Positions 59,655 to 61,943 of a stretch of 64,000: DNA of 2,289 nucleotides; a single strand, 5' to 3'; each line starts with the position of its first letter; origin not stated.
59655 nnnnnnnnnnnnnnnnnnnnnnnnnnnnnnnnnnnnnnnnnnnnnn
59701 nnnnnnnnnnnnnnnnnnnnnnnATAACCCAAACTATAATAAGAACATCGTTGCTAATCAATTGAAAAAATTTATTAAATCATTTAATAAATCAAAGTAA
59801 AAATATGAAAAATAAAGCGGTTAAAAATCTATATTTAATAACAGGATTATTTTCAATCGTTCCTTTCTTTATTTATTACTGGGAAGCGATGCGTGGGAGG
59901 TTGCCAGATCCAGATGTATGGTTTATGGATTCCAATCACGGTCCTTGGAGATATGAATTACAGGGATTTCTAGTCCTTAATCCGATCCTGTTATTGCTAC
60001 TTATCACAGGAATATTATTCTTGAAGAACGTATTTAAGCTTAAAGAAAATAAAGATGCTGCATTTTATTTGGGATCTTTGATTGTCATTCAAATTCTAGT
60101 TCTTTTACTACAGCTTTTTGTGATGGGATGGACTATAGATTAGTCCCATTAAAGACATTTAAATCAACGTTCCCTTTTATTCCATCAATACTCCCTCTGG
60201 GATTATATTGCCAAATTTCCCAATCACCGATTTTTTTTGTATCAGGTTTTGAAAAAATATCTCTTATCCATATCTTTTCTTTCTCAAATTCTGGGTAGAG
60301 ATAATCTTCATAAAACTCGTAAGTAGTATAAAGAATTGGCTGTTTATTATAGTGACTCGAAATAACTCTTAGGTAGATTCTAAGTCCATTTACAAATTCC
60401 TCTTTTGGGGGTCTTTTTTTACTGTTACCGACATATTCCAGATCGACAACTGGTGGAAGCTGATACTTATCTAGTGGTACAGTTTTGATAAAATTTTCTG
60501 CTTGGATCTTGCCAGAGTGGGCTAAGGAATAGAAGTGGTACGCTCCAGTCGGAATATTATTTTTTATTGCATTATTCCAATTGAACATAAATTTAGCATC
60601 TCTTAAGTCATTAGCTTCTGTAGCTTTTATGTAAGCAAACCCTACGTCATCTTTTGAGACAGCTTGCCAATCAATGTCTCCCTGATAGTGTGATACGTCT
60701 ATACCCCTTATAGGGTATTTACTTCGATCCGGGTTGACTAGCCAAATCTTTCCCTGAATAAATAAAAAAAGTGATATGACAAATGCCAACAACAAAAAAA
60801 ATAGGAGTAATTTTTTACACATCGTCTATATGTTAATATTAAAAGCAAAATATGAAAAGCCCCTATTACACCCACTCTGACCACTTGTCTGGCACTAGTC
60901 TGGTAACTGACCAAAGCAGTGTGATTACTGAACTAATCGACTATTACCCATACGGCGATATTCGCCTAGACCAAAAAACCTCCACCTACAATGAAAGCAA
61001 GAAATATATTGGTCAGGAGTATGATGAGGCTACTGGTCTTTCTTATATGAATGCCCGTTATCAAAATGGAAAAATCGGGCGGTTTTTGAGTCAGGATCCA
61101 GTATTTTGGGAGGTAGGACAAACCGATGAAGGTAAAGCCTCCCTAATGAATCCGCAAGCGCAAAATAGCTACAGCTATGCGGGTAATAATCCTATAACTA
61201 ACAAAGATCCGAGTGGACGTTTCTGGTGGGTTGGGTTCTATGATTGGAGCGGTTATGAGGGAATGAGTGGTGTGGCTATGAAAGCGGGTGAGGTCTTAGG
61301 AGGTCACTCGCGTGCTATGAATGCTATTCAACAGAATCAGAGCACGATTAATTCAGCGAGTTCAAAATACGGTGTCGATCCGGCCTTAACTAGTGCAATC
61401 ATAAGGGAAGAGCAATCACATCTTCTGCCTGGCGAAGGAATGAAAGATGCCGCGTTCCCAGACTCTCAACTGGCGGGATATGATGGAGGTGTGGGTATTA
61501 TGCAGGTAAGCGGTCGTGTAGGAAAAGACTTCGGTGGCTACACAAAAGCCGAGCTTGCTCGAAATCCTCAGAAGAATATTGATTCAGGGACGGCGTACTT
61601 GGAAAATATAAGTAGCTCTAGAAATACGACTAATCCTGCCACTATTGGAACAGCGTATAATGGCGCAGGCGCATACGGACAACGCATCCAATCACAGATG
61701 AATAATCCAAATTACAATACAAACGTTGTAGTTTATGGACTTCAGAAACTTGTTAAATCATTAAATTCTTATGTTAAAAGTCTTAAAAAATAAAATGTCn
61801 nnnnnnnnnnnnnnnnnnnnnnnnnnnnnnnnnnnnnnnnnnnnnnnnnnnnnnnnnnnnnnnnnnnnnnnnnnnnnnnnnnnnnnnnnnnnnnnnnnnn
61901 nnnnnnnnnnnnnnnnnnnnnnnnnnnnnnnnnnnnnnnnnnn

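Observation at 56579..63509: Cell-wall-directed payloads: LysM-CT1, SLT-like CT3, GH25 muramidase and a secreted thermonuclease-Excalibur nuclease clustered together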

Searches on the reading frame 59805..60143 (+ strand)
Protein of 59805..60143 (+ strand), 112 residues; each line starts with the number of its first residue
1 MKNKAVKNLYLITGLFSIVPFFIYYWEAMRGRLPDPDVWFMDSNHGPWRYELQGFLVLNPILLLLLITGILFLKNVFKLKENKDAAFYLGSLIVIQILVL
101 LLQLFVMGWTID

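Call 5: search_protein_families(library=pfam, proteins=[window:59805-60143:+], max_evalue=0.01)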
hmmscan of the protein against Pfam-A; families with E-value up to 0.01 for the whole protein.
window:59805-60143:+ (112 aa): 0 families

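Call 7: search_protein_families(library=ncbifam, proteins=[window:59805-60143:+], max_evalue=0.01)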
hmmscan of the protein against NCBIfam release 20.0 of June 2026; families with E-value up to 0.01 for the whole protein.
window:59805-60143:+ (112 aa): 0 families

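Call 76: search_protein_families(library=pfam, proteins=[window:59805-60143:+], max_evalue=5)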
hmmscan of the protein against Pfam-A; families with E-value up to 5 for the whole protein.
window:59805-60143:+ (112 aa): 4 families
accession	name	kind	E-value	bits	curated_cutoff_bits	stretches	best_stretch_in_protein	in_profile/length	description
PF06653.16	Claudin_3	-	0.021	15.2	28.7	1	9-106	11-108/163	Tight junction protein, Claudin-like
PF19665.4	DUF6168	-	0.049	14.5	27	1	51-106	67-121/128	Family of unknown function (DUF6168)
PF24661.1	DUF7649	-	0.42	11.2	27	1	56-101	22-68/85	Domain of unknown function (DUF7649)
PF23143.1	2TM_P5A-ATPase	-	0.87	10.1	27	1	48-102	5-53/70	P5A-ATPase, transmembrane helical hairpin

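Call 101: search_protein_families(library=phrogs, proteins=[window:59805-60143:+], max_evalue=0.01)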
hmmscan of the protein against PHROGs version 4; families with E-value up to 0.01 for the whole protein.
window:59805-60143:+ (112 aa): 0 families

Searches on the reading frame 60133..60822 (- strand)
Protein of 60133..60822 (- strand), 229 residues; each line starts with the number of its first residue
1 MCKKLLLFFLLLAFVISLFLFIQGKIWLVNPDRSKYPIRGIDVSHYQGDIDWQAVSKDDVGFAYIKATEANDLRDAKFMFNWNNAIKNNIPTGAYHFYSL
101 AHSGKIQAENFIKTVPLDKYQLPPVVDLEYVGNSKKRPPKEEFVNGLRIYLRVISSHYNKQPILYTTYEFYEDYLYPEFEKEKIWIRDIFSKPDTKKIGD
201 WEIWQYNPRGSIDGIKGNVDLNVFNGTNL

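Call 5: search_protein_families(library=pfam, proteins=[window:60133-60822:-], max_evalue=0.01)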
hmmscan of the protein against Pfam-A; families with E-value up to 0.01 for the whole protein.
window:60133-60822:- (229 aa): 1 family
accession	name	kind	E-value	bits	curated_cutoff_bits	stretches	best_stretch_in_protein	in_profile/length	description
PF01183.26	Glyco_hydro_25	-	7.3e-41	140.9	27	1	41-215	1-180/180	Glycosyl hydrolases family 25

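Call 7: search_protein_families(library=ncbifam, proteins=[window:60133-60822:-], max_evalue=0.01)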
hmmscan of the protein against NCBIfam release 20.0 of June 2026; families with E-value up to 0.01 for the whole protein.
window:60133-60822:- (229 aa): 0 families

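Call 68: find_related_loci(query=window:60133-60822:-, collection=genome_contigs, flank=10000)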
Query window:60133-60822:- (229 aa) in genome_contigs; peptide patterns used: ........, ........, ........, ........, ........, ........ (x = any residue, [..] = any of these).
282 stretches matched a pattern; 251 encode a relative of the query (tblastn E <= 1e-3); the best 80 are kept; 80 distinct loci.
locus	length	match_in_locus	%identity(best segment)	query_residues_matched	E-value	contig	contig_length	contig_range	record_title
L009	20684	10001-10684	43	3-227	4e-58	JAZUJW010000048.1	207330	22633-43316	MAG: Oscillospiraceae bacterium isolate T1900045250_TH20190020.MAGScoT_cleanbin_000013 SGB_5760_k141_3555278, whole geno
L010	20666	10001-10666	42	10-227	4e-58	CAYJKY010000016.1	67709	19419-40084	MAG TPA_asm: uncultured Oscillospiraceae bacterium isolate ERP123703_co3_287 genome assembly, contig: NODE_376_length_67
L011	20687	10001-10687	43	2-226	8e-58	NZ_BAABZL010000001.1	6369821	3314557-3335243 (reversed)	Enterocloster aldenensis strain k25-0101-E9 sequence1, whole genome shotgun sequence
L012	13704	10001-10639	45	19-227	3e-57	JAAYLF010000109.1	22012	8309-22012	MAG: Clostridiaceae bacterium isolate AS15tlH2ME_177 42674_AS15, whole genome shotgun sequence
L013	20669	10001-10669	42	7-227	2e-56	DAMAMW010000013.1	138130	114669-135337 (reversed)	MAG TPA_asm: Lachnospiraceae bacterium isolate CTOTU48295 NODE_28_length_138130_cov_9.027970, whole genome shotgun seque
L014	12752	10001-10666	42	11-226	1e-55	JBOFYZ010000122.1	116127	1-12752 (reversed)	MAG: Lachnospiraceae bacterium isolate WFFMC_MAG_487 k139_75658_flag=1_multi=8.9932_len=116127, whole genome shotgun seq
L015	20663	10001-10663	44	11-227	2e-56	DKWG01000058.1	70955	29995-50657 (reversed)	MAG TPA_asm: Ruminococcus sp. UBA7158 UBA7158_contig_1384, whole genome shotgun sequence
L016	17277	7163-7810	42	13-227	8e-55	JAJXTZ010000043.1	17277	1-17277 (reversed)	MAG: bacterium isolate BP4.bin73 NODE_3860_length_17277_cov_2.675335, whole genome shotgun sequence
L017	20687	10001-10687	40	3-227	2e-54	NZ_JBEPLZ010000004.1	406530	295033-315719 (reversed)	Enterocloster citroniae strain DSM 19261 Ga0480187_04, whole genome shotgun sequence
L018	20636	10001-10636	42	18-227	3e-54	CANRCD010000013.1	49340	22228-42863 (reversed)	MAG: uncultured Clostridia bacterium isolate Lapin-028__bin36 genome assembly, contig: Lapin-028__NODE_663_length_49340_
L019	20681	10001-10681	42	1-228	3e-54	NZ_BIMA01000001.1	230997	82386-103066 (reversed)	Paenibacillus koleovorans NBRC 103111 PKO02S_CON000001, whole genome shotgun sequence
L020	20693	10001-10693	41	3-227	6e-54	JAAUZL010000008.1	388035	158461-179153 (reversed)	MAG: Lachnospiraceae bacterium isolate Mgla_MAG_14-bin_16 c_000000035488, whole genome shotgun sequence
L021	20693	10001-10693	41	3-227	4e-54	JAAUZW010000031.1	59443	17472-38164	MAG: Lachnospiraceae bacterium isolate Mgla_MAG_31-bin_7 c_000000026997, whole genome shotgun sequence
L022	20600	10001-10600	43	19-217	2e-53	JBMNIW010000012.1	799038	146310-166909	MAG: Clostridia bacterium isolate SBF912LR0HQ0060 contig_9706, whole genome shotgun sequence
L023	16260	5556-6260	41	5-228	2e-53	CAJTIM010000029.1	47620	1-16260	Clostridia bacterium isolate B90_2 genome assembly, contig: MGBC000266.29, whole genome shotgun sequence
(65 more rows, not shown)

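Call 101: search_protein_families(library=phrogs, proteins=[window:60133-60822:-], max_evalue=0.01)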
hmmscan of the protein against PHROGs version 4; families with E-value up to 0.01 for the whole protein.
window:60133-60822:- (229 aa): 5 families
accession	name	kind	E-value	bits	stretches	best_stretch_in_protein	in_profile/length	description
phrog_291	-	lysis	6.6e-32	111.9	1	15-227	93-308/509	endolysin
phrog_6219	-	lysis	1e-26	95.2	1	38-226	2-188/326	endolysin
phrog_6745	-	lysis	1.8e-22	80.8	1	38-207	4-182/396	endolysin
phrog_23704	-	unknown function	3.3e-13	51.1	1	122-227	18-119/134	-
phrog_3084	-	lysis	5.9e-09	36.4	1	34-227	155-356/468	endolysin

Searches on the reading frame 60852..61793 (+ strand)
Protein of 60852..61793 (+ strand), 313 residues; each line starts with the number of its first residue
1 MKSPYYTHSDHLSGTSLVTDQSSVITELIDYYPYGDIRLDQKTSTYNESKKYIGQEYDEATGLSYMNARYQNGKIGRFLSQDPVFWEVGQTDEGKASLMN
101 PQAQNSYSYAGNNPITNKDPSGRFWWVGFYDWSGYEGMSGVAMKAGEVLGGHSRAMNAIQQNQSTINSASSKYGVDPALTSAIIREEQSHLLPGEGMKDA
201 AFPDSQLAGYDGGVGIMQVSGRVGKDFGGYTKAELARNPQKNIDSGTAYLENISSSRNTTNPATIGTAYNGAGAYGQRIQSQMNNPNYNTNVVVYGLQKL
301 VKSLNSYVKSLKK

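Call 5: search_protein_families(library=pfam, proteins=[window:60852-61793:+], max_evalue=0.01)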
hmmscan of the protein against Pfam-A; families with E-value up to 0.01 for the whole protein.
window:60852-61793:+ (313 aa): 1 family
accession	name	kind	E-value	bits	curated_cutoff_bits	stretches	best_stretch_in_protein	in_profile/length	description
PF01464.25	SLT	-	5.4e-09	36.1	21.3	1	165-287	2-113/117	Transglycosylase SLT domain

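Call 7: search_protein_families(library=ncbifam, proteins=[window:60852-61793:+], max_evalue=0.01)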
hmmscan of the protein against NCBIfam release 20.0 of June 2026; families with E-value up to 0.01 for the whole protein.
window:60852-61793:+ (313 aa): 4 families
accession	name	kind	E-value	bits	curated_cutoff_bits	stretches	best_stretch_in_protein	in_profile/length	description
TIGR03696.1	Rhs_assc_core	domain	6.5e-18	65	32.5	1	31-122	1-75/76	RHS repeat-associated core domain-containing protein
NF008670.0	PRK11671.1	equivalog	9.8e-06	24.9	375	1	163-274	193-305/359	membrane-bound lytic murein transglycosylase MltC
NF041261.1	RHS_core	equivalog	0.00027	18.8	2000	1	26-85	1179-1238/1261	RHS element core protein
NF012014.0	PRK15470.1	equivalog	0.0005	19.7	233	1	165-254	42-125/203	membrane-bound lytic murein transglycosylase EmtA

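Call 10: find_encoding_contigs(protein=window:60852-61793:+, flank=10000, max_places=6)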
Protein window:60852-61793:+ (313 aa): 7 contigs read that carry it; 3 places shown.
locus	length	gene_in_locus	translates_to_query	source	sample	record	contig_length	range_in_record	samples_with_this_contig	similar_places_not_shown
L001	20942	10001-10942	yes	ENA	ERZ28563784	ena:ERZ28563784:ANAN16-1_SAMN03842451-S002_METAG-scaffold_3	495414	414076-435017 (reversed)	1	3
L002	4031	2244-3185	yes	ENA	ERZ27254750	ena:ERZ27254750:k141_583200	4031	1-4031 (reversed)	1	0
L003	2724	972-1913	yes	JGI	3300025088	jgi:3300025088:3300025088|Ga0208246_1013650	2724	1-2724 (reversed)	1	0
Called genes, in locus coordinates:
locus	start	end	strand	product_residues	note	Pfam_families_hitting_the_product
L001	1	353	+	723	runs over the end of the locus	-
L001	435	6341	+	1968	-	PF03534:SpvB, PF05593:RHS_repeat (faint), PF13517:FG-GAP_3 (weak), PF12256:TcdB_toxin_midN, PF25023:TEN_YD-shell, PF01476:LysM (weak), PF15607:Ntox44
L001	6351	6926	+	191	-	-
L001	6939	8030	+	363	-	-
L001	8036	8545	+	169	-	-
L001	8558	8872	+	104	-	-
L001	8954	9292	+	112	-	-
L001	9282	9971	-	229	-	PF01183:Glyco_hydro_25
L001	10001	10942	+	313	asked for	PF01464:SLT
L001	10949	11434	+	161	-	-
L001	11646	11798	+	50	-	-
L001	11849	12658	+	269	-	PF00565:SNase, PF05901:Excalibur (faint)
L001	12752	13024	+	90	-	-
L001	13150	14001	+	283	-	-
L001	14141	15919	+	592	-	PF00009:GTP_EFTU, PF01926:MMR_HSR1, PF22042:EF-G_D2, PF03144:GTP_EFTU_D2, PF00679:EFG_C, PF21018:BipA_C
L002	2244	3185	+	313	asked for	PF01464:SLT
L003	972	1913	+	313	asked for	PF01464:SLT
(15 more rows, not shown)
